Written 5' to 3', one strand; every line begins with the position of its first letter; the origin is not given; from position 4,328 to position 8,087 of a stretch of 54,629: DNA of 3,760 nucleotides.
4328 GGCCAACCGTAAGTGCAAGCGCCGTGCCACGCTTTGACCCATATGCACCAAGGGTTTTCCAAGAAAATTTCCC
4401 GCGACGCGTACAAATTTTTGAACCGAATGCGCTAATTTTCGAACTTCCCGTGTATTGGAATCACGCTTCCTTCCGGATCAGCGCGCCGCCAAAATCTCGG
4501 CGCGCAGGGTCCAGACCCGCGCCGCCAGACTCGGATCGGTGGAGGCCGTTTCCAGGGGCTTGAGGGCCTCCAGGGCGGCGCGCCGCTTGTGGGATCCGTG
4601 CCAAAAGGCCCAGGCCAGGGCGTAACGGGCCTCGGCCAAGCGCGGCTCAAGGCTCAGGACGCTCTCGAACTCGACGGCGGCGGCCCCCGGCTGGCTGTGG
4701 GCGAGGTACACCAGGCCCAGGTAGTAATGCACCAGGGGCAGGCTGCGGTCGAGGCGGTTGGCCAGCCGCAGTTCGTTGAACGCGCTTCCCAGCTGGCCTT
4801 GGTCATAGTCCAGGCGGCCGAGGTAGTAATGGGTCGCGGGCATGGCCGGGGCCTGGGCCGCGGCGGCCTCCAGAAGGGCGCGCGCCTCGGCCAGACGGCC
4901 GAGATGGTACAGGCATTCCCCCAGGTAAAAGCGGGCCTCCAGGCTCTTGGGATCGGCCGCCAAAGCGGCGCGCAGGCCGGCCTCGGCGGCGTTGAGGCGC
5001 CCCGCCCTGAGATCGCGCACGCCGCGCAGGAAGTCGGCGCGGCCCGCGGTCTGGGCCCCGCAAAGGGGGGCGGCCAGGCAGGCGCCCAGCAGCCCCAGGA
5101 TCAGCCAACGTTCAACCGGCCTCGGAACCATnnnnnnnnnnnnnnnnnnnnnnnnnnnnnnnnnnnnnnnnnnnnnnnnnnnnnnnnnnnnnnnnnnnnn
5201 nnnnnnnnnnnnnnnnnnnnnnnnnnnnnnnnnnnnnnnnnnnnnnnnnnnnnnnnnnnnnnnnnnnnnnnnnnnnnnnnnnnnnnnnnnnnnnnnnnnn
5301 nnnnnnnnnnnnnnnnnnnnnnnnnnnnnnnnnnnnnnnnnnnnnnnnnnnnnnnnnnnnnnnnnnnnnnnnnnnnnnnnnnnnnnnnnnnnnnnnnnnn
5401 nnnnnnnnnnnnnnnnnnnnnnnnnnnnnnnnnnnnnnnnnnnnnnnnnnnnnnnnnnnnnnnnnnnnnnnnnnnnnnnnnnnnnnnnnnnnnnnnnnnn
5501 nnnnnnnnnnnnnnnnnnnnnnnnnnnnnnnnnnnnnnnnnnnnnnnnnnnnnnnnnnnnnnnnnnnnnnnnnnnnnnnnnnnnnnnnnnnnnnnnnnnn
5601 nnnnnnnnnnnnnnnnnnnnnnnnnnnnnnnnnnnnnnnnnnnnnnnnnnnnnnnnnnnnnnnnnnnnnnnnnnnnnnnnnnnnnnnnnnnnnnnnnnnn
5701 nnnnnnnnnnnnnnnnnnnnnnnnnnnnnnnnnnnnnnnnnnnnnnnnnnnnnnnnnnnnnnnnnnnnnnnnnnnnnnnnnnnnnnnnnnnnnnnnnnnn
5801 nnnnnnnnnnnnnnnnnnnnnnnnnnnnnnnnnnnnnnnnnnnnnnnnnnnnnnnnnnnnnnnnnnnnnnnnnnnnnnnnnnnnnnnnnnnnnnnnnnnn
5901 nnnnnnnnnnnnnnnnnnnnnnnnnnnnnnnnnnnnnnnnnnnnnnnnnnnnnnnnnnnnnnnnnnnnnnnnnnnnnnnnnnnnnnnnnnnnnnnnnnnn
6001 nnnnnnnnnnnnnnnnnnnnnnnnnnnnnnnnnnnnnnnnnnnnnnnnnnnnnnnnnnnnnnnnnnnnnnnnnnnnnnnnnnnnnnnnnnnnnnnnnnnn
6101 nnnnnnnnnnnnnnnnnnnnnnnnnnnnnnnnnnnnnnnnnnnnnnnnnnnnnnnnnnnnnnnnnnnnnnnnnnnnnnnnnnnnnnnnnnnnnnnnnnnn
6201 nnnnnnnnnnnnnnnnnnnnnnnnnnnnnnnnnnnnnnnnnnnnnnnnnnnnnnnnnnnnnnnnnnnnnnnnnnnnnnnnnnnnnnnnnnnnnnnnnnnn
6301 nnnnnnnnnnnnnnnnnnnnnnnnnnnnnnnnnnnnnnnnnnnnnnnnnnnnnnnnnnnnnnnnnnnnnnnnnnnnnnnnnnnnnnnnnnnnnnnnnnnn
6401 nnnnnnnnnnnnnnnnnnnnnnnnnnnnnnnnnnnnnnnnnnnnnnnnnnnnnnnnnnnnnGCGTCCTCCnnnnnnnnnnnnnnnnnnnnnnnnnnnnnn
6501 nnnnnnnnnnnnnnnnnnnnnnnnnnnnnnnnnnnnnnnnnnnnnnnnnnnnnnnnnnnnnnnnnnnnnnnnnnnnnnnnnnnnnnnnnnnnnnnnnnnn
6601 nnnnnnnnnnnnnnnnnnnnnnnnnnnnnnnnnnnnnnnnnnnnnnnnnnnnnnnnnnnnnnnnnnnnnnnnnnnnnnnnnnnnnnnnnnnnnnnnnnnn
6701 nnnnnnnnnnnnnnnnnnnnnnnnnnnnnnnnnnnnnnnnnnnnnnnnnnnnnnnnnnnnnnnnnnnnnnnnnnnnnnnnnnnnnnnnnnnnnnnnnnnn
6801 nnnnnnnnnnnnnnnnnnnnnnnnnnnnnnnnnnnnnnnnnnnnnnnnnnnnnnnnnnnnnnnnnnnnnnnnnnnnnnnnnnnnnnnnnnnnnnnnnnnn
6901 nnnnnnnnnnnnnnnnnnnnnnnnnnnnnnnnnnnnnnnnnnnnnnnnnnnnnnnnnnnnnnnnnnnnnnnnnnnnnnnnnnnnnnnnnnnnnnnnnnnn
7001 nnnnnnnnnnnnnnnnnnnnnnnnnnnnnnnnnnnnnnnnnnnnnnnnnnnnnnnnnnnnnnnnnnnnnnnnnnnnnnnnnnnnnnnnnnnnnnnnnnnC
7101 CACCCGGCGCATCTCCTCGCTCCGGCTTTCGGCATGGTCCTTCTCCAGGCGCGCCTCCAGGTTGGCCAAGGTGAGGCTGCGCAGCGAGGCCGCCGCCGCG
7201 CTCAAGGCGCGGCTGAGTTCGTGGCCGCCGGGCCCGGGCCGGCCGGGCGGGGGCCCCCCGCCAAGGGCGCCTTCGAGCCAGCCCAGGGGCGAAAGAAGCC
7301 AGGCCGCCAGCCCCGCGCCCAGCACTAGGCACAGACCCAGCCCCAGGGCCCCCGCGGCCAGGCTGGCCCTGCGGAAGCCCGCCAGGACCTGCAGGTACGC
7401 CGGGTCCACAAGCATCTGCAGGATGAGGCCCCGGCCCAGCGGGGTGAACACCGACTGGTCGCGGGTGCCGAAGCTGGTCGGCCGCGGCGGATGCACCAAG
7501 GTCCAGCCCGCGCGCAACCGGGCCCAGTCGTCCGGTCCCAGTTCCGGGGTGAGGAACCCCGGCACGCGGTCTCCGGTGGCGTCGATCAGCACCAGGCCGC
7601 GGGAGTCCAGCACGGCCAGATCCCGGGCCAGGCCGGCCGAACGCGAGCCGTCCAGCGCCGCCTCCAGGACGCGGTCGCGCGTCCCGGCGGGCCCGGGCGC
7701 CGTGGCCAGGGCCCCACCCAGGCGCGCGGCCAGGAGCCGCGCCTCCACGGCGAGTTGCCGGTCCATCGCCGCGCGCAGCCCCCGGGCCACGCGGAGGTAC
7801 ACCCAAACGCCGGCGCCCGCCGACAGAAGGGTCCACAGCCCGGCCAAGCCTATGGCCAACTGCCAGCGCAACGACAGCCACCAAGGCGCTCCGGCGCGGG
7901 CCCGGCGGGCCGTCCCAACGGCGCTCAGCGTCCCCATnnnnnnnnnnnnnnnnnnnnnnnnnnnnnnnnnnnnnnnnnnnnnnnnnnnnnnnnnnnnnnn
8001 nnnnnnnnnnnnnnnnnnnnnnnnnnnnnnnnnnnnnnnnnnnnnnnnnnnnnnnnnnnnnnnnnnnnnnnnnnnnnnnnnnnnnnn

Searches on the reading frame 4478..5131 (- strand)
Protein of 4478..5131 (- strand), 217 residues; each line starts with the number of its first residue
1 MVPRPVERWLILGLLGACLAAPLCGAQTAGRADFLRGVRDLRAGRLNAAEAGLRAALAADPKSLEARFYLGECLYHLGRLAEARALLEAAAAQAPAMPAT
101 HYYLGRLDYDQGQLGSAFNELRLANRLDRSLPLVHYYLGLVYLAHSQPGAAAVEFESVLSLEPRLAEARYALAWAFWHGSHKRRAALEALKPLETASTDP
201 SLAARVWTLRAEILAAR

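Call 7: search_protein_families(library=pfam, proteins=[window:4478-5131:-], max_evalue=0.01)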
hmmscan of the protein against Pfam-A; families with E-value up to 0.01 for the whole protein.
window:4478-5131:- (217 aa): 13 families
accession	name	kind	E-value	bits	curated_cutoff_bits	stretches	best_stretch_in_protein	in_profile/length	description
PF14559.12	TPR_19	-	1.8e-14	54.3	25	2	41-95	2-56/68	Tetratricopeptide repeat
PF13432.12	TPR_16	-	6e-13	49.4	32.7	1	37-98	4-65/65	Tetratricopeptide repeat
PF13414.12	TPR_11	-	1.1e-12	47.8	26.8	1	105-144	1-40/42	TPR repeat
PF07719.23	TPR_2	-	2.4e-10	40.2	27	1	65-95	2-32/34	Tetratricopeptide repeat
PF13428.12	TPR_14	-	7.8e-08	32.7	23.5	2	65-107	2-44/44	Tetratricopeptide repeat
PF13431.12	TPR_17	-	1.1e-07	32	24.4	1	54-85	3-34/34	Tetratricopeptide repeat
PF12895.13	ANAPC3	-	5.5e-07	30.2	27.2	1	48-119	7-77/82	Anaphase-promoting complex, cyclosome, subunit 3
PF14561.12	TPR_20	-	5.7e-05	23.8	25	0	51-87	9-45/90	Tetratricopeptide repeat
PF13174.12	TPR_6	-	0.00036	21.4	26.3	1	65-95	1-31/33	Tetratricopeptide repeat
PF24575.1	TPR_Slam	-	0.00042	21.2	35.2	0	42-84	59-101/104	Surface lipoprotein assembly modifier, N-terminal TPR repeats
PF13429.12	TPR_15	-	0.00045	20.2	26.2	0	103-203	118-217/280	Tetratricopeptide repeat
PF13371.12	TPR_9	-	0.0024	18.3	35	1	42-97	7-62/73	Tetratricopeptide repeat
PF07721.20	TPR_4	-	0.0031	18.4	27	1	65-89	2-26/26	Tetratricopeptide repeat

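Call 8: search_protein_families(library=ncbifam, proteins=[window:4478-5131:-], max_evalue=0.1)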
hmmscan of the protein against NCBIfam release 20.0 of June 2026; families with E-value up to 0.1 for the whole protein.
window:4478-5131:- (217 aa): 16 families
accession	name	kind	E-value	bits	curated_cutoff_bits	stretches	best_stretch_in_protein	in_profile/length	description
TIGR02917.1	PEP_TPR_lipo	equivalog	3.5e-14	51.7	312.2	1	31-190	262-420/899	XrtA/PEP-CTERM system TPR-repeat protein PrsT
NF052415.1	T3SS_chap_SctY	equivalog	7.3e-08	32.9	70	1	138-216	12-89/106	type III secretion apparatus assembly chaperone SctY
TIGR02521.1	type_IV_pilW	equivalog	1.8e-07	31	154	1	29-124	30-125/234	type IV pilus biogenesis/stability protein PilW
NF040959.1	MamA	equivalog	2.7e-07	30.2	200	1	36-124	111-199/204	magnetosome protein MamA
TIGR02552.1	LcrH_SycD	equivalog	3.8e-07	29.9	104.8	1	44-96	66-118/136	SycD/LcrH family type III secretion system chaperone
NF033762.1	social_mot_Tgl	equivalog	1e-06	28.3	225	2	100-174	33-108/252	social motility TPR repeat lipoprotein Tgl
NF008520.0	PRK11447.1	equivalog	6.2e-06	24.3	858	2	36-97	275-336/1157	cellulose synthase complex outer membrane protein BcsC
NF033920.0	C39_PA2778_fam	equivalog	8.2e-06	25.4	150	1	27-127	152-253/255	PA2778 family cysteine peptidase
TIGR02795.1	tol_pal_ybgF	equivalog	9.1e-06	26.3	90.1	0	37-96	9-71/119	tol-pal system protein YbgF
NF008391.2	PRK11189.1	equivalog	2.1e-05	24.2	250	1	116-200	83-167/297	lipoprotein NlpI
NF033758.1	gliding_GltE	equivalog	3.8e-05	22.8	225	1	50-117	72-139/411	adventurous gliding motility TPR repeat lipoprotein GltE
TIGR00540.1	TPR_hemY_coli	hypoth_equivalog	4.4e-05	22.4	142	1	32-117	294-378/385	heme biosynthesis-associated TPR protein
NF047371.1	FlcA_CTERM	equivalog_domain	8.2e-05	21.2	300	1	70-160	444-535/646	periplasmic flagellar collar protein FlcA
NF008757.0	PRK11788.1-5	equivalog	0.00036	19.8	363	1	39-193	189-343/388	lipopolysaccharide assembly protein LapB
NF008755.0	PRK11788.1-3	equivalog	0.001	18.5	430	0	40-97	190-247/388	lipopolysaccharide assembly protein LapB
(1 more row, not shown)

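Call 14: find_encoding_contigs(protein=window:4478-5131:-, flank=10000, max_places=10)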
Protein window:4478-5131:- (217 aa): no gene with exactly this product is on record in the collection.

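Call 109: search_solved_structures(query=window:4478-5131:-, max_evalue=0.001)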
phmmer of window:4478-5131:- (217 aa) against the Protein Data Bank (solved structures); distinct sequences matched with E-value up to 0.001: 34.
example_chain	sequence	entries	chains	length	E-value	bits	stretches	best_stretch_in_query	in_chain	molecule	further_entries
9qhb_A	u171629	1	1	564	9.9e-29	104.1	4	54-178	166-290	Engineered tetratricopeptide repeat protein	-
8bu0_A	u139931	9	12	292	6.3e-16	62.3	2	44-178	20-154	Consensus tetratricopeptide repeat protein | Crystal structure of an 8-repeat consensus TPR superhelix with Zinc. | Monomer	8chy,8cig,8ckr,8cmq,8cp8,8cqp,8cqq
9qhc_A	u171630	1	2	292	1.3e-14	58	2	53-178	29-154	Engineered tetratricopeptide repeat protein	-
8ch0_A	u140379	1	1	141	4.3e-06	30.1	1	64-180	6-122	Consensus tetratricopeptide repeat protein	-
2fo7_A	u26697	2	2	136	5.4e-06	29.8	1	67-180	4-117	SYNTHETIC CONSENSUS TPR PROTEIN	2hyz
3vtx_A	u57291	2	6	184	1.4e-05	28.4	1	44-189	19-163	MamA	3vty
6vfj_B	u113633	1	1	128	1.6e-05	28.2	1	34-129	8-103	I53_dn5B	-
1na0_A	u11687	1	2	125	3.5e-05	27.1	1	60-172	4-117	designed protein CTPR3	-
8ur5_A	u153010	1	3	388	4.1e-05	26.9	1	34-129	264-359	Trimer head HA,Hemagglutinin HA1 chain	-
1w3b_A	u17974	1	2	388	4.4e-05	26.8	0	42-176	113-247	UDP-N-ACETYLGLUCOSAMINE--PEPTIDE N-ACETYLGLUCOSAMINYLTRANSFERASE 110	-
7rqf_A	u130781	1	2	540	6.5e-05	26.3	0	46-163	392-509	TPR repeat-containing protein PA4667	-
6v8e_A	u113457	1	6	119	6.9e-05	26.2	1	65-172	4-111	Designed protein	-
6eou_A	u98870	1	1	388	6.9e-05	26.2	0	42-168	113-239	UDP-N-acetylglucosamine--peptide N-acetylglucosaminyltransferase 110 kDa subunit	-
8ur7_A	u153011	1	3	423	8e-05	26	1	34-129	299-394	Trimer head HA,Hemagglutinin HA1 chain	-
8sxe_C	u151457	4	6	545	8e-05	26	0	46-163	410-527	TPR repeat-containing protein PA4667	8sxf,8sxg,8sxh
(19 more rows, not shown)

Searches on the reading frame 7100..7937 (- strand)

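Call 110: search_protein_families(library=pfam, proteins=[window:7100-7937:-], max_evalue=1)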
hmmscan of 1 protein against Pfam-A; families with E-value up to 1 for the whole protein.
window:7100-7937:- (279 aa): 1 family
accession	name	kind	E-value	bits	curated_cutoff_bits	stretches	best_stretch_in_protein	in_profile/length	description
PF16028.10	SLC3A2_N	-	0.5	10.5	27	0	15-47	25-57/77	Solute carrier family 3 member 2 N-terminus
